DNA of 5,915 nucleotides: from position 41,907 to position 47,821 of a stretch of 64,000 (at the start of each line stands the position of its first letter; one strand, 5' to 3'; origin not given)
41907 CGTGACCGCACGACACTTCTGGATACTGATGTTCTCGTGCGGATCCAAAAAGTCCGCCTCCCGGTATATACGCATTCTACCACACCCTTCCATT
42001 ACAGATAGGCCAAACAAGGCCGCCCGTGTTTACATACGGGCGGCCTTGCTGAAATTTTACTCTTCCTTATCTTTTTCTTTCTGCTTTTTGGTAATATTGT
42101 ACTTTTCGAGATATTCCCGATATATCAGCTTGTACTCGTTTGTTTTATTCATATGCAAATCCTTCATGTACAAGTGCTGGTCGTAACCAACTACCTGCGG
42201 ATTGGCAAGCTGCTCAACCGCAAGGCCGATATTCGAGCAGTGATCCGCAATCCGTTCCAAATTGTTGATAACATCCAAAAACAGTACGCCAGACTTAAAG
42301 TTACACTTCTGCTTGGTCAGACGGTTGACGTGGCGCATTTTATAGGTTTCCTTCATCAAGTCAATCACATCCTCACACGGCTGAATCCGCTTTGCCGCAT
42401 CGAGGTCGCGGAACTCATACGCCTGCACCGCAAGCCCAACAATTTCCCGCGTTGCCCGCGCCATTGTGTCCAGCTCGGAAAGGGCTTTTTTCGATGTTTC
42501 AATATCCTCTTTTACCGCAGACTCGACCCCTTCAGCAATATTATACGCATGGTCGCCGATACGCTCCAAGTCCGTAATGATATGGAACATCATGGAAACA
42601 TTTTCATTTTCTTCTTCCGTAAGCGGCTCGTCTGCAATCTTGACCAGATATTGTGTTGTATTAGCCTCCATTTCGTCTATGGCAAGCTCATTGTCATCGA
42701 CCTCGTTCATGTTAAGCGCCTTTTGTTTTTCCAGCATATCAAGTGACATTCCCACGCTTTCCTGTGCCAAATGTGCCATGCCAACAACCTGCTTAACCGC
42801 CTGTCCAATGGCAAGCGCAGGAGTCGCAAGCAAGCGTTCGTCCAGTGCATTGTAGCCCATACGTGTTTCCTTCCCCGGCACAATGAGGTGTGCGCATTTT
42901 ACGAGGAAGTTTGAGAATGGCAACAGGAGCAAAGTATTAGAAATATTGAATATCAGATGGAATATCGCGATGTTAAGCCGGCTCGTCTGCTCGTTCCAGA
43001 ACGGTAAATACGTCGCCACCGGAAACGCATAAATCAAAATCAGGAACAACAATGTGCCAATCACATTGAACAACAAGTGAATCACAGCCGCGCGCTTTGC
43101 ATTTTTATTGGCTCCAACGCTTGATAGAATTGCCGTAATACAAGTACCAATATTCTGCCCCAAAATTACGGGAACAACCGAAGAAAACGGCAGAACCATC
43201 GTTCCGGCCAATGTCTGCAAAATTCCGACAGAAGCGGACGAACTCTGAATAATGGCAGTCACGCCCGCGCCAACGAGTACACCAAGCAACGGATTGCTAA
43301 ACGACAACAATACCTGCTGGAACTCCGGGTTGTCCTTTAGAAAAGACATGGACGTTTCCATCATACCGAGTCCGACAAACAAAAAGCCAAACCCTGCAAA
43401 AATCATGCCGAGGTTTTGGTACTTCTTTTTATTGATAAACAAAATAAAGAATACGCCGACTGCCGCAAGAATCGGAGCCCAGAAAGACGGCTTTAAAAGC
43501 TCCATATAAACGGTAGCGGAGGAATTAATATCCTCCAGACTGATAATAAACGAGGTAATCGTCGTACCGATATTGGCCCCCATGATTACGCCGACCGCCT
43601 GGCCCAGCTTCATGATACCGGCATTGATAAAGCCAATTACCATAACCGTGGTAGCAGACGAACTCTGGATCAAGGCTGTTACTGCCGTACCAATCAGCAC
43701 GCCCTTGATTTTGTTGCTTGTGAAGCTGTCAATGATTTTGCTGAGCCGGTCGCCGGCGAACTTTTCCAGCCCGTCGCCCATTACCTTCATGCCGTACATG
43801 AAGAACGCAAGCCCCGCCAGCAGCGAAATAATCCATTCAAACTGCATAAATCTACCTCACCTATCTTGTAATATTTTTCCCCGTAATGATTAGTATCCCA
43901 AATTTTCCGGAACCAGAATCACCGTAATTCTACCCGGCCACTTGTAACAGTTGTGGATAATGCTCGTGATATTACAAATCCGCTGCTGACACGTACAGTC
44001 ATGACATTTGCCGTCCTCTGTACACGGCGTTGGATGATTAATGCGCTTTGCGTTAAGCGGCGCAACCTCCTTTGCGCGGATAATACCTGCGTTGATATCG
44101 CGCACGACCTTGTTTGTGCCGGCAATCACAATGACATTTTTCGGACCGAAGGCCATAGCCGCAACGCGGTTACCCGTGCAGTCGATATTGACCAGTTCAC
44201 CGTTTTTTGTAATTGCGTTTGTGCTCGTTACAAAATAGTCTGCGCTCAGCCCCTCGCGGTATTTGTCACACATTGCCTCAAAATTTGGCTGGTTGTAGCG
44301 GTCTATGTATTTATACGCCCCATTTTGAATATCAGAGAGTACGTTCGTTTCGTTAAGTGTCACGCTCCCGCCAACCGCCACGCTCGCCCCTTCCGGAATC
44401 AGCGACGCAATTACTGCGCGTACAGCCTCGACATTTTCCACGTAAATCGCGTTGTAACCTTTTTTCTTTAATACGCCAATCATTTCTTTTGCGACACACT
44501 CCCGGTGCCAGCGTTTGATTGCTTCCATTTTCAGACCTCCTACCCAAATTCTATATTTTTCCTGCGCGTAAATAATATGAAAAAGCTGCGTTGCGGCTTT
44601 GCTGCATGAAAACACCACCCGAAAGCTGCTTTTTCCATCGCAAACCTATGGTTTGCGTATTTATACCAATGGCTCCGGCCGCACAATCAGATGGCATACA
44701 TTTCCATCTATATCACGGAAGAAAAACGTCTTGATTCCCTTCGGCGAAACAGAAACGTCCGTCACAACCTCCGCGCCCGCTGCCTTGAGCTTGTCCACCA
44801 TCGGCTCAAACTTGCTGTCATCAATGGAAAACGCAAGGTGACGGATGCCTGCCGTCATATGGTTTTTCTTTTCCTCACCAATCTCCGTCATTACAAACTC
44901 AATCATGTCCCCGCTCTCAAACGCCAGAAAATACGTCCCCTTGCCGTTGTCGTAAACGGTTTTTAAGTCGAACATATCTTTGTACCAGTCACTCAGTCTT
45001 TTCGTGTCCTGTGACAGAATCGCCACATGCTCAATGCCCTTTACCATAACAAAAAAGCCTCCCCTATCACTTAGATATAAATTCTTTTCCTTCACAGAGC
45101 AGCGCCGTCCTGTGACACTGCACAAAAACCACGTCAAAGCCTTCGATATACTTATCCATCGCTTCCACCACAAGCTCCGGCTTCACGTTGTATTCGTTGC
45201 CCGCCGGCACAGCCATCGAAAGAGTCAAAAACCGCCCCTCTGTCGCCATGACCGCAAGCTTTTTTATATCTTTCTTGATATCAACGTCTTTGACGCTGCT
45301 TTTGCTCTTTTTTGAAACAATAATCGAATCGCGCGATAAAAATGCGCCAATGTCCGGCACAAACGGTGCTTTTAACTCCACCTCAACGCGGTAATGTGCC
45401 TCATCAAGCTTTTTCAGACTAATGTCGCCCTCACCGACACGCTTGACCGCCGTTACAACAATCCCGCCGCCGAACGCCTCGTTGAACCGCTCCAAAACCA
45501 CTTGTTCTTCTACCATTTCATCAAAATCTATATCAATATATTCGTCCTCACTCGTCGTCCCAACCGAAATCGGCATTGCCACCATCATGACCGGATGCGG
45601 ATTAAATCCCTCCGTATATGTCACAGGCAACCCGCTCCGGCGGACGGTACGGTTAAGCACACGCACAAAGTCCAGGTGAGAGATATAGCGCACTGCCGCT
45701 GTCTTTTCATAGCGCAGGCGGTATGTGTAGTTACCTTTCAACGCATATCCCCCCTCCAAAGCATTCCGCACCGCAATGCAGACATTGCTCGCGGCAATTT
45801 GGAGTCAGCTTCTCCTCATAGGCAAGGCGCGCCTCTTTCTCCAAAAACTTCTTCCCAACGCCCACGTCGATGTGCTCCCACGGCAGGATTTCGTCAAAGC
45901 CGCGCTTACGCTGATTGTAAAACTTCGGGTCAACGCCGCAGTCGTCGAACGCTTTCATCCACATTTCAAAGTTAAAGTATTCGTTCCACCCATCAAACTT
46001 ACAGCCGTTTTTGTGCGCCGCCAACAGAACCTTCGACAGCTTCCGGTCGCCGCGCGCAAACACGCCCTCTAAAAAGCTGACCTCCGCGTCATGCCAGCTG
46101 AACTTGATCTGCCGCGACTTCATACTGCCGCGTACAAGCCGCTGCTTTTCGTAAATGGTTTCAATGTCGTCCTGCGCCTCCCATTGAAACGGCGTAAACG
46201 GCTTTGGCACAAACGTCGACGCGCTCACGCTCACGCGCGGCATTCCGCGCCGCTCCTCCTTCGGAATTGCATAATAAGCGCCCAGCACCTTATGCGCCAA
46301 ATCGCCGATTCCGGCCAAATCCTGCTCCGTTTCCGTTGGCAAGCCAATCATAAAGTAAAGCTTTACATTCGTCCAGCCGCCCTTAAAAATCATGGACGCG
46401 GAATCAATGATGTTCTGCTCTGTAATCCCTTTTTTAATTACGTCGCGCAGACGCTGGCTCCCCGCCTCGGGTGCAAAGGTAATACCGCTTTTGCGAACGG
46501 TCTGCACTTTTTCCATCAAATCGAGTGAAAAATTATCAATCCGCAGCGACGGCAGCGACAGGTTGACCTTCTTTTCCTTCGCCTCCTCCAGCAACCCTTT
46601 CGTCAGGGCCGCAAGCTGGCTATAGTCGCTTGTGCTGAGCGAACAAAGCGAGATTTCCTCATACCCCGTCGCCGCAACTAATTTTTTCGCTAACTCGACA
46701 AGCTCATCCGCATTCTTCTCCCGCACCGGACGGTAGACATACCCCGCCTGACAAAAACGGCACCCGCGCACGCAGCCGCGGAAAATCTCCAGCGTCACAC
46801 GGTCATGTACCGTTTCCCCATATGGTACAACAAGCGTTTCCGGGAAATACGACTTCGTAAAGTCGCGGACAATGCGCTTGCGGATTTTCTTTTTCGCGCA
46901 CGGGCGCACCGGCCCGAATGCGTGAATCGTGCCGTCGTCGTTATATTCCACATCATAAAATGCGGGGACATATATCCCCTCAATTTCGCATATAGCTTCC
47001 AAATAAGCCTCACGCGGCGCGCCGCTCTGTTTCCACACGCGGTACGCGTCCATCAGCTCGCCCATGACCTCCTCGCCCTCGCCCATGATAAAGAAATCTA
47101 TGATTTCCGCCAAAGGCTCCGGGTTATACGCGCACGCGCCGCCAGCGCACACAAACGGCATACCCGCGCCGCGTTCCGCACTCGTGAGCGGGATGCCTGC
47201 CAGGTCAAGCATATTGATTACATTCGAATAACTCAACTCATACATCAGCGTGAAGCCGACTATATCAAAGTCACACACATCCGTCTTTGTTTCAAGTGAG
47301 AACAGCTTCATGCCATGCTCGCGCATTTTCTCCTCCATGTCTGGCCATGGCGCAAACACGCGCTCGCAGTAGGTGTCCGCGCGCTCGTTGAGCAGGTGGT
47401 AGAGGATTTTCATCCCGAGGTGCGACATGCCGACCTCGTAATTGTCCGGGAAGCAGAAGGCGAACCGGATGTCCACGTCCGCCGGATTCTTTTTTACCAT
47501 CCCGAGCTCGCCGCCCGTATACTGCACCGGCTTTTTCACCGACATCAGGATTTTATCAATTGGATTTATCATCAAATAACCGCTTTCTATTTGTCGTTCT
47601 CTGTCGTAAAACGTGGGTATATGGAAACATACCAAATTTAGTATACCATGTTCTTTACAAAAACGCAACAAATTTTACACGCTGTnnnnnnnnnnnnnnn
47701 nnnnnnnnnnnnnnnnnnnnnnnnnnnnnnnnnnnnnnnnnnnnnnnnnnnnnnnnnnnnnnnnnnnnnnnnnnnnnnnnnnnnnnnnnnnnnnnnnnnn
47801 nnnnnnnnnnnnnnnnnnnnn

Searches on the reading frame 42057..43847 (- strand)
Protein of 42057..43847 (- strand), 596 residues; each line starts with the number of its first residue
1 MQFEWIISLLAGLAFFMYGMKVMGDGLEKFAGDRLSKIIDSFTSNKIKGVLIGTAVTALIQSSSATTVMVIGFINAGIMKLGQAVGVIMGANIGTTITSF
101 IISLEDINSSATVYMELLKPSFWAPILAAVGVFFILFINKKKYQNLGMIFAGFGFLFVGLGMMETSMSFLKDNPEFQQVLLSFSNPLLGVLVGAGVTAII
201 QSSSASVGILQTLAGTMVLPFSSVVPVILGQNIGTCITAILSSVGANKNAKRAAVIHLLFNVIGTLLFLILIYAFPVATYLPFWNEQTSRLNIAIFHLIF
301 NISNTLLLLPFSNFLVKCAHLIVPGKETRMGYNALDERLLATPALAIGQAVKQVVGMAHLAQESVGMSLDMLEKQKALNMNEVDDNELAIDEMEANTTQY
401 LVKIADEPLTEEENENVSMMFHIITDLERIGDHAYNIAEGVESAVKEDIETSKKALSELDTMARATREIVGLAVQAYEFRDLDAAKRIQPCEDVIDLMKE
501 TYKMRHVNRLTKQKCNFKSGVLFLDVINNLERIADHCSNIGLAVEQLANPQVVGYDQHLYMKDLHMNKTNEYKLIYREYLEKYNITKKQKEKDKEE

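Call 51: search_protein_families(library=pfam, proteins=[window:42057-43847:-], max_evalue=0.00001)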
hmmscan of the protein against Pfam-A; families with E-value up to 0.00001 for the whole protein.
window:42057-43847:- (596 aa): 2 families
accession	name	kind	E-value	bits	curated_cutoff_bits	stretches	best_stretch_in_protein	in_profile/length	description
PF02690.20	Na_Pi_cotrans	-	4.8e-64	214.9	29.1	2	15-164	1-136/137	Na+/Pi-cotransporter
PF01895.24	PhoU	-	4.5e-28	97.9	23.5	2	356-439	3-87/89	PhoU domain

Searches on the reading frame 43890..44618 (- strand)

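Call 52: search_protein_families(library=pfam, proteins=[window:43890-44618:-], max_evalue=0.00001)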
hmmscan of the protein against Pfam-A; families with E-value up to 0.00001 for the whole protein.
window:43890-44618:- (242 aa): 1 family
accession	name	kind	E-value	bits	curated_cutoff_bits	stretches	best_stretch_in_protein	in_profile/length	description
PF02589.21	LUD_dom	-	4.9e-45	154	22.6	1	44-236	2-189/189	LUD domain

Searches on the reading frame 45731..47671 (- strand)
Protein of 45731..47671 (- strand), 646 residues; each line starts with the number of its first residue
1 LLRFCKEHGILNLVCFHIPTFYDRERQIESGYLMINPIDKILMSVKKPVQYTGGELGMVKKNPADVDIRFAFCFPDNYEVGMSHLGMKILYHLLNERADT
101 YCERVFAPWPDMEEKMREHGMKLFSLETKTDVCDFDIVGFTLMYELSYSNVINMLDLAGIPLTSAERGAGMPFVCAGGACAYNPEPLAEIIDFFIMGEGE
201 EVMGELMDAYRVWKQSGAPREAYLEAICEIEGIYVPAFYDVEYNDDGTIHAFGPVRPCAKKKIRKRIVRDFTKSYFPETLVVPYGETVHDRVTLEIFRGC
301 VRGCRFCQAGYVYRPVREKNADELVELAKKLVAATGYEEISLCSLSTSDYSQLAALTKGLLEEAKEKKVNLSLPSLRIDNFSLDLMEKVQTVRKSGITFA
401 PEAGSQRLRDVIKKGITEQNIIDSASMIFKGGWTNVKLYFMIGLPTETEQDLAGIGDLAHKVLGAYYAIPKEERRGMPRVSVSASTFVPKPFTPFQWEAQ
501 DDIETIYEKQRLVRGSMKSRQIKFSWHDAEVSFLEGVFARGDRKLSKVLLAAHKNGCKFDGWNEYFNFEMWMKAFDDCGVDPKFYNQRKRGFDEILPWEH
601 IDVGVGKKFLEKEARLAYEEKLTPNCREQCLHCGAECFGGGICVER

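Call 52: search_protein_families(library=pfam, proteins=[window:45731-47671:-], max_evalue=0.00001)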
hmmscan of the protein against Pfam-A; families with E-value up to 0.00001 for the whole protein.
window:45731-47671:- (646 aa): 2 families
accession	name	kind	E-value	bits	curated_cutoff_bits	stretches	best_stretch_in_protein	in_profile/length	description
PF19864.5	Radical_SAM_N2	-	2.5e-65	219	29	1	86-236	1-151/151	Radical SAM proteins, N-terminal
PF04055.27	Radical_SAM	-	4.1e-21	76.3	29.5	1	295-457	2-164/166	Radical SAM superfamily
